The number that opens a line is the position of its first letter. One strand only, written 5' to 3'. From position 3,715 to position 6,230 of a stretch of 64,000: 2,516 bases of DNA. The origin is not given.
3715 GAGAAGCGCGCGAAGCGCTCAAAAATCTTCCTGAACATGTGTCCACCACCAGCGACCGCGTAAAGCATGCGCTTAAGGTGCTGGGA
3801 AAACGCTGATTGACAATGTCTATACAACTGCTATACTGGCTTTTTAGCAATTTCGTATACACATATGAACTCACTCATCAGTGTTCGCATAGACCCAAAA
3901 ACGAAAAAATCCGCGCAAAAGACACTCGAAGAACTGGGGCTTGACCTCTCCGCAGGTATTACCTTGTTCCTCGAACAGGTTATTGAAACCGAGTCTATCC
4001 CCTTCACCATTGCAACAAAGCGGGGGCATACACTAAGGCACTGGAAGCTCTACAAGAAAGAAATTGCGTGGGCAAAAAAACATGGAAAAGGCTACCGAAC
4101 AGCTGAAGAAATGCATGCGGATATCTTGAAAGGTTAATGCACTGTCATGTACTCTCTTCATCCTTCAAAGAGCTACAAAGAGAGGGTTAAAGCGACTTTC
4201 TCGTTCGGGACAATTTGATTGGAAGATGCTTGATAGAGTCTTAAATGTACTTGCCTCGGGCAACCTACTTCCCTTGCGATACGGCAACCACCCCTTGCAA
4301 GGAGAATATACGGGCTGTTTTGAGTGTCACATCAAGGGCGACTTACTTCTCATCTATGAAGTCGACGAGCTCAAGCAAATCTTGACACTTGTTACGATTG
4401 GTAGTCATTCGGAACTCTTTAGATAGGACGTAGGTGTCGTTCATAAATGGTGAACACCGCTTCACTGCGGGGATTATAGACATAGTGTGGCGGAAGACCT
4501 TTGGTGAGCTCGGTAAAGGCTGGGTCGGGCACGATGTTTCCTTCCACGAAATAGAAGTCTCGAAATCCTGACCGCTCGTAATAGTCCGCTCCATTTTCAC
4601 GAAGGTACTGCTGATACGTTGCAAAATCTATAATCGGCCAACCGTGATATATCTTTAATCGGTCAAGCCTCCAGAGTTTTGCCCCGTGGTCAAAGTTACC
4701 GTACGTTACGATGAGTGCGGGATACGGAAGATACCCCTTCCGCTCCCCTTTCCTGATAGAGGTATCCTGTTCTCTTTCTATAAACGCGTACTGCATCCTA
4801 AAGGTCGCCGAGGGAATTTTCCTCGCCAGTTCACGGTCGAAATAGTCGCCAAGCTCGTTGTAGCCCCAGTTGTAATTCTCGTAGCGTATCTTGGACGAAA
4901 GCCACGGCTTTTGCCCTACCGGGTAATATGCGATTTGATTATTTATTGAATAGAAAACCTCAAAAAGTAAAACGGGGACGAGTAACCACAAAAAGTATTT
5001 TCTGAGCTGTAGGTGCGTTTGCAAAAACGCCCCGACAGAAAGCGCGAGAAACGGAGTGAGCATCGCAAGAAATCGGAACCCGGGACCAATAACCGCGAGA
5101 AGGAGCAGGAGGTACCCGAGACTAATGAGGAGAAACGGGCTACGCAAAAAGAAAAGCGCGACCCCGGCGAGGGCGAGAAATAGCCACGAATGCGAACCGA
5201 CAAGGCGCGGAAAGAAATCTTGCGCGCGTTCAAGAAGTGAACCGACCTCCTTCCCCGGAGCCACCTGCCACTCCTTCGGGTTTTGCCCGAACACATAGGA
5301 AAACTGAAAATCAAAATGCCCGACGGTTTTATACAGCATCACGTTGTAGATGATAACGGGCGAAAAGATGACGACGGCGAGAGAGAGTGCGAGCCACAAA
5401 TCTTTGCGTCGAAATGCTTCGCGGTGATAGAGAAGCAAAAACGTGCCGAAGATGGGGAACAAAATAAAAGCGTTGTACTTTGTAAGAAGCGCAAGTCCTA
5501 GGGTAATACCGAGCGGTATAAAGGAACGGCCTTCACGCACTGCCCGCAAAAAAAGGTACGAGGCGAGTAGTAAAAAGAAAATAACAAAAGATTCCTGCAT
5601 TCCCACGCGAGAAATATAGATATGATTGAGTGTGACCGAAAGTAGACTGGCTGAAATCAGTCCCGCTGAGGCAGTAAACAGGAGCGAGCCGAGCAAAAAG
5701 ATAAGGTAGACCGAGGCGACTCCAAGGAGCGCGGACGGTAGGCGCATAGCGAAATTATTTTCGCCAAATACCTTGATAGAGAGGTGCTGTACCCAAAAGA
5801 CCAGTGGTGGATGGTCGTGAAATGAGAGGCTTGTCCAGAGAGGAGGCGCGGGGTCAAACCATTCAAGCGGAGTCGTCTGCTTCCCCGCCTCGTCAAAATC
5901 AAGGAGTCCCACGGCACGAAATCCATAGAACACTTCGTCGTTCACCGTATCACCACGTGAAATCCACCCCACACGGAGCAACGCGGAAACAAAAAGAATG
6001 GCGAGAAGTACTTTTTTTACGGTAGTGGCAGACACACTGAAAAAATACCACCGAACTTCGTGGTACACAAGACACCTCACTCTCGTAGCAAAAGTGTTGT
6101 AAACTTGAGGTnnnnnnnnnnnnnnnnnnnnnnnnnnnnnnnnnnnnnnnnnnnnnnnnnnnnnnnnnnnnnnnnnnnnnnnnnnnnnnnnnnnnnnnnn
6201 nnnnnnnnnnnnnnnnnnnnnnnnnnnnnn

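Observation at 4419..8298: Three-gene lipid-linked mannosylation module (GT39, DUF2079, Dpm1-like)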

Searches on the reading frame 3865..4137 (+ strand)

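Call 63: search_protein_families(library=pfam, proteins=[window:3865-4137:+], max_evalue=0.01)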
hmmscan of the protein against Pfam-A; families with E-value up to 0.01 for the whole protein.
window:3865-4137:+ (90 aa): 1 family
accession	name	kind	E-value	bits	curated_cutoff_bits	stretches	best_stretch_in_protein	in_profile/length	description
PF04221.18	RelB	-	1.2e-11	44.8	22.4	1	2-52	1-51/82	RelB antitoxin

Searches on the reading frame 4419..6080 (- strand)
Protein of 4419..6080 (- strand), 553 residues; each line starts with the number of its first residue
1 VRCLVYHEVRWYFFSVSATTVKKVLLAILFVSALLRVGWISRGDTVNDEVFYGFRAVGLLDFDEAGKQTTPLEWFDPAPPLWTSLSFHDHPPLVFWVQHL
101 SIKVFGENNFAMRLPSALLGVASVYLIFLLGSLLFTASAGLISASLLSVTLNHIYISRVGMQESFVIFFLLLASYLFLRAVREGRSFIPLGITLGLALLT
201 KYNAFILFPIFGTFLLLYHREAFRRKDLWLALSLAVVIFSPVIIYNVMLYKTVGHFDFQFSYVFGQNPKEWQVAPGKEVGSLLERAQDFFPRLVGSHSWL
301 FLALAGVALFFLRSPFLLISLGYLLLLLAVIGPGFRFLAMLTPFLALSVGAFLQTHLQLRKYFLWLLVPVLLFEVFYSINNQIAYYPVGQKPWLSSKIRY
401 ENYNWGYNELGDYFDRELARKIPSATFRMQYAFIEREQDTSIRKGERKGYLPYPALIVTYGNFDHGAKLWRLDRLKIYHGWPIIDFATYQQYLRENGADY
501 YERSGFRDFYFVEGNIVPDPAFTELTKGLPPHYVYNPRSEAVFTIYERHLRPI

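Call 6: search_protein_families(library=pfam, proteins=[window:4419-6080:-], max_evalue=0.01)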
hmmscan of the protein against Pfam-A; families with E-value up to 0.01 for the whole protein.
window:4419-6080:- (553 aa): 2 families
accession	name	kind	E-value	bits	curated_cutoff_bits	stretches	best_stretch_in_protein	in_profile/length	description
PF13231.12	PMT_2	-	3.8e-30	105.6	26.1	1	89-245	1-160/160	Dolichyl-phosphate-mannose-protein mannosyltransferase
PF02366.24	PMT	-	1.1e-14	55.1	22.7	1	86-246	58-234/245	Dolichyl-phosphate-mannose-protein mannosyltransferase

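Call 7: search_protein_families(library=ncbifam, proteins=[window:4419-6080:-], max_evalue=0.01)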
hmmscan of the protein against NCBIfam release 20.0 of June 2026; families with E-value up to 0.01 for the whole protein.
window:4419-6080:- (553 aa): 3 families
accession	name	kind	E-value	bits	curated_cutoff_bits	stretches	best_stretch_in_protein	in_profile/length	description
TIGR03663.1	TIGR03663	subfamily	2.2e-13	50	126.25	1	90-253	51-218/435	flippase activity-associated protein Agl23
NF009784.2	PRK13279.1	equivalog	1.9e-08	33.4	567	1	80-241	51-221/539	lipid IV(A) 4-amino-4-deoxy-L-arabinosyltransferase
NF058602.1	PrMnsylTfPmt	equivalog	1e-05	24.6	800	1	90-182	99-192/530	protein O-mannosyltransferase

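Call 10: search_solved_structures(query=window:4419-6080:-, max_evalue=0.01, show_alignments=2)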
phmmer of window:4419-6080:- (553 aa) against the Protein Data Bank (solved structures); distinct sequences matched with E-value up to 0.01: 0.

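Call 41: find_homologous_proteins(query=window:4419-6035:-, max_evalue=0.00001)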
Query window:4419-6035:- (538 aa): 417 proteins with E <= 0.00001 among 8000 candidates; the best 120 are listed.
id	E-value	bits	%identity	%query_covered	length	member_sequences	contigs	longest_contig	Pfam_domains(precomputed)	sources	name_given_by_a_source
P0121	0.0e+0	1215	100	100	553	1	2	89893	PF02366.25,PF13231.13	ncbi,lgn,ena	-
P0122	0.0e+0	1011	80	99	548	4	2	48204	PF02366.25,PF13231.13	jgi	-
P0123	4.8e-271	919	73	100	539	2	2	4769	PF02366.25,PF13231.13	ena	-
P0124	1.3e-251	854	69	99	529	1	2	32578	PF02366.25,PF13231.13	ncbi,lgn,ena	-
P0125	1.2e-249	848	68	99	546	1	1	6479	PF02366.25,PF13231.13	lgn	-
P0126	4.4e-248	843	69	99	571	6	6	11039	PF02366.25,PF13231.13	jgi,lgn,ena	-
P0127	1.1e-246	838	68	99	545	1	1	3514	PF02366.25,PF13231.13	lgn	-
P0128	8.9e-240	815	65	99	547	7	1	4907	PF02366.25,PF13231.13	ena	-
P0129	1.2e-234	798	64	100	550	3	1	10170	PF02366.25,PF13231.13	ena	-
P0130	5.1e-232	790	80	80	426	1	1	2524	PF02366.25,PF13231.13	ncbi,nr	ncbi:MAG: glycosyltransferase family 39 protein, partial [bacterium]|nr:glycosyltransferase family 3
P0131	2.4e-226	771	65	98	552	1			PF02366.25,PF13231.13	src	-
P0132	7.1e-219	746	62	98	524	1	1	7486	PF02366.25,PF13231.13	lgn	-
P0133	2.9e-206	705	56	99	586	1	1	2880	PF02366.25,PF13231.13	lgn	-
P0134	4.8e-206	704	60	98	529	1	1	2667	PF02366.25,PF13231.13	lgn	-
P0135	1.6e-204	699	59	97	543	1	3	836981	PF02366.25,PF13231.13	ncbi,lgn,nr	ncbi:MAG: glycosyltransferase family 39 protein [Candidatus Niyogibacteria bacterium]|nr:MAG: glycos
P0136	1.0e-203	696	59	99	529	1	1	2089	PF02366.25,PF13231.13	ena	-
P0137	5.0e-202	691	56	99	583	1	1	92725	PF02366.25,PF13231.13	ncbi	-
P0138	5.4e-201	687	58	97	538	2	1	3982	PF02366.25,PF13231.13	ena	-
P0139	2.9e-197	675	58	99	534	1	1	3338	PF02366.25,PF13231.13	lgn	-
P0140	2.6e-194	665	58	96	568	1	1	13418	PF02366.25,PF13231.13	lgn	-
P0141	1.2e-193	663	56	98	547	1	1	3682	PF02366.25,PF13231.13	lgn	-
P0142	5.5e-193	661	56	98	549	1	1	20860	PF02366.25,PF13231.13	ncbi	-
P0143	1.9e-192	659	56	98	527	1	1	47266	PF02366.25,PF13231.13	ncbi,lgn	-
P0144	8.1e-192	657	55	98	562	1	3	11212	PF02366.25,PF13231.13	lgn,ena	-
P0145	2.0e-191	656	58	94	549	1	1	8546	PF02366.25,PF13231.13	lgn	-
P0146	4.2e-191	655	56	98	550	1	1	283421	PF02366.25,PF13231.13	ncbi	-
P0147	5.1e-191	654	56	94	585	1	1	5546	PF02366.25,PF13231.13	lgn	-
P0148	1.0e-189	650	54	97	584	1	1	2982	PF02366.25,PF13231.13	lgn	-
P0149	1.0e-189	650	55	98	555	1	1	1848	PF02366.25,PF13231.13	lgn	-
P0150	1.1e-189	650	55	98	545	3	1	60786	PF02366.25,PF13231.13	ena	-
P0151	1.4e-189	650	54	96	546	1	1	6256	PF02366.25,PF13231.13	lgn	-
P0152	4.4e-189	648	56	94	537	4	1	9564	PF02366.25,PF13231.13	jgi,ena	-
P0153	6.6e-189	647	57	94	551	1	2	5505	PF02366.25,PF13231.13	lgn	-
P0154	7.1e-189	647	54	96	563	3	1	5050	PF02366.25,PF13231.13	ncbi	-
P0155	1.1e-188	647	56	95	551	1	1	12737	PF02366.25,PF13231.13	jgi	jgi:4-amino-4-deoxy-L-arabinose transferase-like glycosyltransferase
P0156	3.1e-188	645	54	98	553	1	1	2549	PF02366.25,PF13231.13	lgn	-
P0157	5.6e-188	644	55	94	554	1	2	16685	PF02366.25,PF13231.13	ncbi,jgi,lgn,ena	-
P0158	8.2e-188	644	55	99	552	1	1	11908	PF02366.25,PF13231.13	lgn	-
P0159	1.8e-187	643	58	97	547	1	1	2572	PF02366.25,PF13231.13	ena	-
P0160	5.8e-187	641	55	98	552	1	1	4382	PF02366.25,PF13231.13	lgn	-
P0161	1.4e-186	640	56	94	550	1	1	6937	PF02366.25,PF13231.13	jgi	jgi:hypothetical protein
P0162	3.7e-186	638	56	98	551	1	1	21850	PF02366.25,PF13231.13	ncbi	-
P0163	3.7e-186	638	53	99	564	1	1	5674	PF02366.25,PF13231.13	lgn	-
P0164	8.6e-186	637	54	98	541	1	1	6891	PF02366.25,PF13231.13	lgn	-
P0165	9.7e-186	637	56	98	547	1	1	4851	PF02366.25,PF13231.13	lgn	-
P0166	1.7e-185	636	55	98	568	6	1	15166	PF02366.25,PF13231.13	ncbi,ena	ncbi:MAG: glycosyltransferase family 39 protein [Patescibacteria group bacterium]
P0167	2.0e-185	636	52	97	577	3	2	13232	PF02366.25,PF13231.13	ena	-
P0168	2.9e-185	635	56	94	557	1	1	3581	PF02366.25,PF13231.13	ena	-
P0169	4.1e-185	635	55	97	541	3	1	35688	PF02366.25,PF13231.13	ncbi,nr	ncbi:MAG: hypothetical protein Athens101426_400 [Parcubacteria group bacterium Athens1014_26]|nr:MAG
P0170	4.4e-185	635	52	98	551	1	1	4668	PF02366.25,PF13231.13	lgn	-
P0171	5.5e-185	634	55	98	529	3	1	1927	PF02366.25,PF13231.13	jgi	-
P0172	5.9e-185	634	53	99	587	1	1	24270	PF02366.25,PF13231.13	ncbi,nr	ncbi:MAG: glycosyltransferase family 39 protein [Candidatus Niyogibacteria bacterium]|nr:glycosyltra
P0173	7.2e-185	634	54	98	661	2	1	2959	PF02366.25,PF02643.21,PF13231.13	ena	-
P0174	1.3e-184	633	55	96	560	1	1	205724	PF02366.25,PF13231.13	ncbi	-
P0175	2.7e-184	632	53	98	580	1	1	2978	PF02366.25,PF13231.13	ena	-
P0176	5.7e-184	631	55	96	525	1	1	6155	PF02366.25,PF13231.13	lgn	-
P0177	6.6e-184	631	55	98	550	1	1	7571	PF13231.13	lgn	-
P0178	1.9e-183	629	55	94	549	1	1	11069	PF02366.25,PF13231.13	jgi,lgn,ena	-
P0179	1.1e-182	627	53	94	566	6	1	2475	PF02366.25,PF13231.13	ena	-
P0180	1.2e-182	627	53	99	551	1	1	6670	PF02366.25,PF13231.13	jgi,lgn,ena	-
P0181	1.3e-182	627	53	99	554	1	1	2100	PF02366.25,PF13231.13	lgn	-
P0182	4.7e-182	625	54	97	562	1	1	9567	PF02366.25,PF13231.13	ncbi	-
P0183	6.7e-182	624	54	98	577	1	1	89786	PF02366.25,PF13231.13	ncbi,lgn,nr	ncbi:MAG: glycosyltransferase family 39 protein [Candidatus Niyogibacteria bacterium]|nr:glycosyltra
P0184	8.1e-182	624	55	94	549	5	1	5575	PF02366.25,PF13231.13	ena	-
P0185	1.2e-181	623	53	97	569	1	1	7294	PF02366.25,PF13231.13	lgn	-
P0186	1.6e-181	623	54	98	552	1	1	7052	PF02366.25,PF13231.13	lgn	-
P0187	3.2e-181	622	53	98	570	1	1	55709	PF02366.25,PF13231.13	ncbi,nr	ncbi:MAG: glycosyltransferase family 39 protein [bacterium]|nr:glycosyltransferase family 39 protein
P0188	3.7e-181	622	54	97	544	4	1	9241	PF02366.25,PF13231.13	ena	-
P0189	6.2e-181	621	50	98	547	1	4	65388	PF02366.25,PF13231.13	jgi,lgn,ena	-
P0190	7.5e-181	621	54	98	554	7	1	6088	PF02366.25,PF13231.13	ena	-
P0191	1.1e-180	620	53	98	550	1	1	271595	PF02366.25,PF13231.13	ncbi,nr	ncbi:MAG: glycosyltransferase family 39 protein [Candidatus Harrisonbacteria bacterium]|nr:glycosylt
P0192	1.2e-180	620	54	98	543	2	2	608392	PF02366.25,PF13231.13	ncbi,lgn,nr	ncbi:MAG: glycosyltransferase family 39 protein [Candidatus Harrisonbacteria bacterium]|nr:glycosylt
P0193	1.1e-179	617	53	98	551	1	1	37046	PF02366.25,PF13231.13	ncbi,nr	ncbi:MAG: glycosyltransferase family 39 protein [Candidatus Pacebacteria bacterium]|nr:glycosyltrans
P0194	1.2e-179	617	54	99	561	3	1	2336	PF02366.25,PF13231.13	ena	-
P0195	2.2e-179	616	53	99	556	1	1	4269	PF02366.25,PF13231.13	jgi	-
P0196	2.5e-179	616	56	91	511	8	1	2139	PF02366.25,PF13231.13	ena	-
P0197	3.3e-179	615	53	98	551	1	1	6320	PF02366.25,PF13231.13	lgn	-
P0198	4.2e-179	615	52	98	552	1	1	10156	PF02366.25,PF13231.13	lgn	-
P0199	4.8e-179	615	54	98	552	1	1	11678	PF02366.25,PF13231.13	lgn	-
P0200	1.0e-178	614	52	98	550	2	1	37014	PF02366.25,PF13231.13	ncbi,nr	ncbi:MAG: glycosyltransferase family 39 protein [bacterium]|nr:glycosyltransferase family 39 protein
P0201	1.4e-178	613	53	98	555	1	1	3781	PF02366.25,PF13231.13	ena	-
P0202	1.6e-178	613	54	98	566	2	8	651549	PF02366.25,PF13231.13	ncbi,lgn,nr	ncbi:MAG: glycosyltransferase family 39 protein [Candidatus Giovannonibacteria bacterium]|nr:MAG: gl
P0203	2.1e-178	613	53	96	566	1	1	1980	PF02366.25,PF13231.13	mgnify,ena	mgnify:CR=1 FL=1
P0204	2.8e-178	612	52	97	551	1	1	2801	PF02366.25,PF13231.13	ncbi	-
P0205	5.1e-178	611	52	98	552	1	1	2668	PF02366.25,PF13231.13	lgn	-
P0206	6.7e-178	611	52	99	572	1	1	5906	PF02366.25,PF13231.13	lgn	-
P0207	7.7e-178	611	54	98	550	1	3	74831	PF02366.25,PF13231.13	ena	-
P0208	9.3e-178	611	54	93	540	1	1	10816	PF02366.25,PF13231.13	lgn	-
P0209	1.1e-177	610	51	99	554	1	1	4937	PF02366.25,PF13231.13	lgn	-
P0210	6.3e-177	608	54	94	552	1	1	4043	PF02366.25,PF13231.13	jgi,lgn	-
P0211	1.3e-176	607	54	94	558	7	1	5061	PF02366.25,PF13231.13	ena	-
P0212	4.7e-176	605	52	98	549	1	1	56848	PF02366.25,PF13231.13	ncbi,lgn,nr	ncbi:MAG: glycosyltransferase family 39 protein [Candidatus Pacebacteria bacterium]|nr:glycosyltrans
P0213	5.9e-176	605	52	98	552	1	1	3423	PF02366.25,PF13231.13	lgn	-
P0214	1.1e-175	604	52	98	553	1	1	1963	PF02366.25,PF13231.13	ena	-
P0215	2.1e-175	603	52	98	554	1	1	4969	PF02366.25,PF13231.13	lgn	-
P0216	3.3e-173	596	52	98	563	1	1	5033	PF02366.25,PF13231.13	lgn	-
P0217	5.4e-173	595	47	97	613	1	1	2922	PF02366.25,PF13231.13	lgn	-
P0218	8.5e-173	594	52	96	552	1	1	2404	PF02366.25,PF13231.13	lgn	-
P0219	1.6e-171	590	53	98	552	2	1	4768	PF02366.25,PF13231.13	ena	-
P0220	1.7e-171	590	50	99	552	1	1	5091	PF02366.25,PF13231.13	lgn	-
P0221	6.3e-171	588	51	95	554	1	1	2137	PF02366.25,PF13231.13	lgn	-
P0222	1.7e-169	583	52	98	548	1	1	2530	PF02366.25,PF13231.13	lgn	-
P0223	2.5e-169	583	51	98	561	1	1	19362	PF02366.25,PF13231.13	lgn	-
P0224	1.2e-168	581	50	99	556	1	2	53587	PF02366.25,PF13231.13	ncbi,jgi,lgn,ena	-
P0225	3.5e-168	579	53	97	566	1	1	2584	PF02366.25,PF13231.13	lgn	-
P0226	4.1e-168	579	51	95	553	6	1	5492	PF02366.25,PF13231.13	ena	-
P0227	7.6e-168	578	49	97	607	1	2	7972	PF02366.25,PF13231.13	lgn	-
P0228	7.7e-168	578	48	98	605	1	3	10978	PF02366.25,PF13231.13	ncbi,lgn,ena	-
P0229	8.6e-168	578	51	98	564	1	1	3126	PF02366.25,PF13231.13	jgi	-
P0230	1.3e-167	577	50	97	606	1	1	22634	PF02366.25,PF13231.13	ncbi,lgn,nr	ncbi:MAG: glycosyltransferase family 39 protein [bacterium]|nr:glycosyltransferase family 39 protein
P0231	1.6e-166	574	46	99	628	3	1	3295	PF02366.25,PF13231.13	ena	-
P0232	1.6e-166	573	50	98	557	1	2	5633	PF02366.25,PF13231.13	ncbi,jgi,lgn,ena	-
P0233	3.2e-166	572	51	94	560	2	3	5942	PF02366.25,PF13231.13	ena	-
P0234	4.2e-166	572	48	94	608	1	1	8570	PF02366.25,PF13231.13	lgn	-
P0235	1.1e-165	571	51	98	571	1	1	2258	PF02366.25,PF13231.13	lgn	-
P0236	1.1e-165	571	50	98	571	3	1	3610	PF02366.25,PF13231.13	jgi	-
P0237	1.6e-165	570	50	95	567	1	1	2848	PF02366.25,PF13231.13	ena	-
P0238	2.7e-165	569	49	99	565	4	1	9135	PF02366.25,PF13231.13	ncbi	-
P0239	2.9e-165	569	50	97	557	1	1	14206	PF02366.25,PF13231.13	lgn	-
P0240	3.1e-165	569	51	99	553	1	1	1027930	PF02366.25,PF13231.13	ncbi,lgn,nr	ncbi:MAG: glycosyltransferase family 39 protein [bacterium]|nr:glycosyltransferase family 39 protein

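Call 51: predict_structure(alignment_id=A3)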
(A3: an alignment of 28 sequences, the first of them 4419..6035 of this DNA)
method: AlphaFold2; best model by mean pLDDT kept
length: 538 residues; sequences in the alignment: 28
mean_pLDDT: 82.8   pTM: 0.84
mean pLDDT of the five models: 82.8, 81.1, 80.9, 78.3, 77.1
residues with pLDDT >= 90: 247; 70-90: 196; 50-70: 65; < 50: 30
segments of 3 or more residues with pLDDT < 50: 30-51, 260-263
pLDDT, mean of each block of 10 residues (from residue 1): 92 95 72 44 42 67 83 71 81 78 94 97 95 90 79 96 97 97 88 96 96 97 92 91 78 68 64 79 89 92 94 72 84 92 68 89 80 57 57 84 92 78 89 95 77 61 84 92 92 91 87 93 83 79
secondary structure, 60 per line:
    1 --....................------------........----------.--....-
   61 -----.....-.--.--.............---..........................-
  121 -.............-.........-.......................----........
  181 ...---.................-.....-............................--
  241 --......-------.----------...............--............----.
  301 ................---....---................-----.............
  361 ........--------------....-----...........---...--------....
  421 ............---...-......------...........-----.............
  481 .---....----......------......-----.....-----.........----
elements in order: H3-22 H35-42 H56-59 H66-70 H78-90 H94-119 H122-134 H136-144 H146-168 H173-183 H187-203 H205-209 H211-238 H243-248 H267-281 H284-295 H300-316 H320-323 H327-342 H348-368 H383-386 H392-402 E406-408 H417-432 E436-438 E440-445 H452-462 E468-470 H471-481 H485-488 E493-498 H505-510 E516-520 E526-534
